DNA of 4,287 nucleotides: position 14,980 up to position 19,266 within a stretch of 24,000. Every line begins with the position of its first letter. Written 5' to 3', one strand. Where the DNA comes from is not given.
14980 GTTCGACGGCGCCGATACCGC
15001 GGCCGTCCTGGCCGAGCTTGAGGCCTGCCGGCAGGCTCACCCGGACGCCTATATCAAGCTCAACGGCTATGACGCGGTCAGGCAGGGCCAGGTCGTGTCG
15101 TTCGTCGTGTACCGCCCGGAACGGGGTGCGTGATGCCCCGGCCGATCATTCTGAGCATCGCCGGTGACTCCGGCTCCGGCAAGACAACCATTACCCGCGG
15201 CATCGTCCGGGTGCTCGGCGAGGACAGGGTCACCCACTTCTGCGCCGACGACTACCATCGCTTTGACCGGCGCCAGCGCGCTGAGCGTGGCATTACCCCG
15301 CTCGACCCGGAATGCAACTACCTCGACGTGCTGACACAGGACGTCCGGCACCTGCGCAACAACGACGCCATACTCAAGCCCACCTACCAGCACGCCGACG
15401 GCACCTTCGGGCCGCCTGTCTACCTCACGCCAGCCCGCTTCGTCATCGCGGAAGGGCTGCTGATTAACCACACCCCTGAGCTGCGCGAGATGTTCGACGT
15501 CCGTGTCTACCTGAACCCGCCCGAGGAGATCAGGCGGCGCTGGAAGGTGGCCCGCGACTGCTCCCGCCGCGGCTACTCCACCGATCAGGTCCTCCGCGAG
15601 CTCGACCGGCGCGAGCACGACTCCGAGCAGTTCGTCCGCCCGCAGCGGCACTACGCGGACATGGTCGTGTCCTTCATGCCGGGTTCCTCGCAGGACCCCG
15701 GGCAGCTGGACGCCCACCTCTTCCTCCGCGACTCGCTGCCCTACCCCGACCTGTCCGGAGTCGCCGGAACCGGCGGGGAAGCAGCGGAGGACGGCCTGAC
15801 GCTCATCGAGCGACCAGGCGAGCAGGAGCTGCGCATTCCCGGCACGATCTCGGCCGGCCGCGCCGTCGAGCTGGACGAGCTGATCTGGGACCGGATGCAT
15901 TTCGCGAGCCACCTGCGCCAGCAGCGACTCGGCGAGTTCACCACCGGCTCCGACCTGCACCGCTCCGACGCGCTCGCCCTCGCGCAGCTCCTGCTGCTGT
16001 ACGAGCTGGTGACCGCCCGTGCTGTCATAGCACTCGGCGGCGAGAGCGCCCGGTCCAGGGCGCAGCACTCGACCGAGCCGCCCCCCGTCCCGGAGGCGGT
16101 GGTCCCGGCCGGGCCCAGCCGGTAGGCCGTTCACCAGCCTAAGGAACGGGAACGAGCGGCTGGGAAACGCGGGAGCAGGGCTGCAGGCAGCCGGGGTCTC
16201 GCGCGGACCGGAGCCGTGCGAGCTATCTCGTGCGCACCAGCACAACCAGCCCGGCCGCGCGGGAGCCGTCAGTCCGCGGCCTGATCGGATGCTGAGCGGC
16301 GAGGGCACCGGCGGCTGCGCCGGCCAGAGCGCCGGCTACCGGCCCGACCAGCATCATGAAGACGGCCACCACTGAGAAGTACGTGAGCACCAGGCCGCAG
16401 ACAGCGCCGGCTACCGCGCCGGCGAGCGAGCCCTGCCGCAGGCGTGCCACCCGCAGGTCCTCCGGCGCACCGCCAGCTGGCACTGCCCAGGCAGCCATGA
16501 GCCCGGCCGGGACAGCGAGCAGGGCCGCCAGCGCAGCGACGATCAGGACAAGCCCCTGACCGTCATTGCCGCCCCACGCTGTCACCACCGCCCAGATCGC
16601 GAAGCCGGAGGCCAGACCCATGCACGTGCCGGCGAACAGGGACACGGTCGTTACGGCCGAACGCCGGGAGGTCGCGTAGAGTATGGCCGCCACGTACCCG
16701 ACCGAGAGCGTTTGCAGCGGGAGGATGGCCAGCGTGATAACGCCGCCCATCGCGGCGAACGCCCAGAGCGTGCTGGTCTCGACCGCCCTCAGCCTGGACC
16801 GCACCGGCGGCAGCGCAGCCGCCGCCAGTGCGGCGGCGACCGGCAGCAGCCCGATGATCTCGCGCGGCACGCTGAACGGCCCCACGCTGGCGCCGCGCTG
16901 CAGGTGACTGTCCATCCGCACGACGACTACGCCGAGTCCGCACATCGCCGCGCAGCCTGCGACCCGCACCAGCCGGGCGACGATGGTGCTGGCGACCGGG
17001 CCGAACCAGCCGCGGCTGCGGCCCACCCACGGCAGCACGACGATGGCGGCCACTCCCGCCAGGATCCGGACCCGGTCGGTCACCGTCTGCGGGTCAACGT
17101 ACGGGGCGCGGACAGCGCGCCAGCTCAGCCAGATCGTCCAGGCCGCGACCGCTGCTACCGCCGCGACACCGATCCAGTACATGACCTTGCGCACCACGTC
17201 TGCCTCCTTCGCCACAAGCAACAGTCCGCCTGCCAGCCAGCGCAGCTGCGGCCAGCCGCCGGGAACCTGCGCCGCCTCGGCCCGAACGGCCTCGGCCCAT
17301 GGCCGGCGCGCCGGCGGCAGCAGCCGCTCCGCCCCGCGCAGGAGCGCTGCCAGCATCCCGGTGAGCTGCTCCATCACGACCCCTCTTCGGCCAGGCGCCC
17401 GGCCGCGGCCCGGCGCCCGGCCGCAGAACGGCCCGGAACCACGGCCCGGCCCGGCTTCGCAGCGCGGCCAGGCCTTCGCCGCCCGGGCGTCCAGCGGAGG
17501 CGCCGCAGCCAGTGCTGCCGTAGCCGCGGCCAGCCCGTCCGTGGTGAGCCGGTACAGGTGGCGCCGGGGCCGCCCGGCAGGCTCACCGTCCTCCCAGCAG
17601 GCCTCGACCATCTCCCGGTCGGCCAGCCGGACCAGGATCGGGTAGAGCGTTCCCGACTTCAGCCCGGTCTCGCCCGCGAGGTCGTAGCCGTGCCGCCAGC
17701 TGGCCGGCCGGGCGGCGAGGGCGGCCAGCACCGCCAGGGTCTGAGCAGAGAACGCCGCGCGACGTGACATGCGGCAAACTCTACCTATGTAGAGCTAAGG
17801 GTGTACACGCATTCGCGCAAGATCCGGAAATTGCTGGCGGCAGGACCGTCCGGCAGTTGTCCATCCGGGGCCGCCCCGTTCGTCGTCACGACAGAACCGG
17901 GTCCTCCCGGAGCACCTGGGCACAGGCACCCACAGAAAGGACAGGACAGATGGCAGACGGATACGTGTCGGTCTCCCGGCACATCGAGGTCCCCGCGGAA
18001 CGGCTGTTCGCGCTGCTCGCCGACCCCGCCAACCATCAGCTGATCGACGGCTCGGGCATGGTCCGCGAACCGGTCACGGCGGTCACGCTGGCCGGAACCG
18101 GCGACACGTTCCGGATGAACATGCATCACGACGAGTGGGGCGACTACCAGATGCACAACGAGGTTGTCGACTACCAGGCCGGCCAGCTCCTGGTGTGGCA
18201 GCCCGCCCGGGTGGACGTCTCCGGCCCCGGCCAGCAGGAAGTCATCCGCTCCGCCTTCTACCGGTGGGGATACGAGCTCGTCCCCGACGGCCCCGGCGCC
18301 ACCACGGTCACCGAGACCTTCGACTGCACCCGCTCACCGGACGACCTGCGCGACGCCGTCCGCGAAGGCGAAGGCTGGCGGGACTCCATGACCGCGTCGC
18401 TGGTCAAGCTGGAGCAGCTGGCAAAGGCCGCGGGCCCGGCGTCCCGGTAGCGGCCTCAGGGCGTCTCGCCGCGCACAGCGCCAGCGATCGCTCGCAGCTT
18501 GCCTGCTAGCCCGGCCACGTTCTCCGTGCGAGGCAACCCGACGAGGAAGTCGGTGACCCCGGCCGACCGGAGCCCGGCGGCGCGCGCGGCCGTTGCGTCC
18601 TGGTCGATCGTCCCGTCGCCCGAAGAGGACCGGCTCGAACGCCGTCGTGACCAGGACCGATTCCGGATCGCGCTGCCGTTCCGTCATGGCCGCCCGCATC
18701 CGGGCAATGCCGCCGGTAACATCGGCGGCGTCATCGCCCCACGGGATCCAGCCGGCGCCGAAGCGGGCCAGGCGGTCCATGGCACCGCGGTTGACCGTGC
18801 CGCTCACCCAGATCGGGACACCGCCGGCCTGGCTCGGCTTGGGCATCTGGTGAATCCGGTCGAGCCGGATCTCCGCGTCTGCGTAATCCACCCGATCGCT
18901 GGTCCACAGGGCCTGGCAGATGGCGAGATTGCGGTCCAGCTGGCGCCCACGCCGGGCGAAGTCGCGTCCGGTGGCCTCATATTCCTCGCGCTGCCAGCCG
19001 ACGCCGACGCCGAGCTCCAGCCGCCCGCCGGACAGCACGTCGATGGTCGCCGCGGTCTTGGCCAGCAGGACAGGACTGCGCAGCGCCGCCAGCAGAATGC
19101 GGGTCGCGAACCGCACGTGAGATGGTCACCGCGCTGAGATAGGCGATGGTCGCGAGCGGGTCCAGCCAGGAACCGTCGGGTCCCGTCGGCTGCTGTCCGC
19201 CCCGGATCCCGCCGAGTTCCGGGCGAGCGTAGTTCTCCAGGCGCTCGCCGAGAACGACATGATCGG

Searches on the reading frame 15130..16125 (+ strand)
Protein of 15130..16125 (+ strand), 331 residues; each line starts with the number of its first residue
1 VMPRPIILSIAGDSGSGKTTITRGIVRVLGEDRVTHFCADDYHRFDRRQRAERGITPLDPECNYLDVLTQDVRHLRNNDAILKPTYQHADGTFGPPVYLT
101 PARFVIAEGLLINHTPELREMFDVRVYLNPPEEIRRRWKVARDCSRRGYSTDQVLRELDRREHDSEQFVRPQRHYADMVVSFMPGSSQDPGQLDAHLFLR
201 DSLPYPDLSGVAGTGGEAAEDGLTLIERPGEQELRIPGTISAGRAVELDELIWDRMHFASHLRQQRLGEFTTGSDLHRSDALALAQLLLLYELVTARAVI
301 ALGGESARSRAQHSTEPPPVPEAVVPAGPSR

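Call 67: search_protein_families(library=pfam, proteins=[window:15130-16125:+], max_evalue=0.00001)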
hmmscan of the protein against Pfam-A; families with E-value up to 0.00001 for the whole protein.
window:15130-16125:+ (331 aa): 1 family
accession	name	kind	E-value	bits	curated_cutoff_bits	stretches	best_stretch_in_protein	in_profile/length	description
PF00485.24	PRK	-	2.6e-36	125.7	22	1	7-184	1-191/196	Phosphoribulokinase / Uridine kinase family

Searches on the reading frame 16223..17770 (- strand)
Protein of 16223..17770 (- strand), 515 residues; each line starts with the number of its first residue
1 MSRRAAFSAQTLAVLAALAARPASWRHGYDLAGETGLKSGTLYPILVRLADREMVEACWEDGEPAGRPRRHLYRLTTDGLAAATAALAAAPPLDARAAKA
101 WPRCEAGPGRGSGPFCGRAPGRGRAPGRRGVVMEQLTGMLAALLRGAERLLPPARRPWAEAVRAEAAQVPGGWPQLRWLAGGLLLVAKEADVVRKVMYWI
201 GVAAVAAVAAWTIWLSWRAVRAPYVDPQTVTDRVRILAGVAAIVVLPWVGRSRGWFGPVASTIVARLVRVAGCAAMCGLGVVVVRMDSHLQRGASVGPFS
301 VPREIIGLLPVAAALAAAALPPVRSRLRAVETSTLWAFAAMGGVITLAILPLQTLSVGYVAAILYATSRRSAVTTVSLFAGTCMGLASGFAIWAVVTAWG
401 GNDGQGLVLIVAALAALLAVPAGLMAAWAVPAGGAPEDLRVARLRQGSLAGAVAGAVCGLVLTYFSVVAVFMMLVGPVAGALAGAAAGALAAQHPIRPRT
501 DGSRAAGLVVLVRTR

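Call 67: search_protein_families(library=pfam, proteins=[window:16223-17770:-], max_evalue=0.00001)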
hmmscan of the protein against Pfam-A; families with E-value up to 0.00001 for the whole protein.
window:16223-17770:- (515 aa): 1 family
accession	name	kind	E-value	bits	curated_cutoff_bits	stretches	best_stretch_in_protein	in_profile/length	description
PF03551.20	PadR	-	6.6e-08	32.9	27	1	33-82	25-72/75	Transcriptional regulator PadR-like family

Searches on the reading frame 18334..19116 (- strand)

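Call 67: search_protein_families(library=pfam, proteins=[window:18334-19116:-], max_evalue=0.00001)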
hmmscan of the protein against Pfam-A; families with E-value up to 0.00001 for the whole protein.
window:18334-19116:- (260 aa): 1 family
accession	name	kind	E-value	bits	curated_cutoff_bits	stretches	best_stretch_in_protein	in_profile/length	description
PF00296.26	Bac_luciferase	-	2.4e-31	109.7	27.9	1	1-163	68-229/314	Luciferase-like monooxygenase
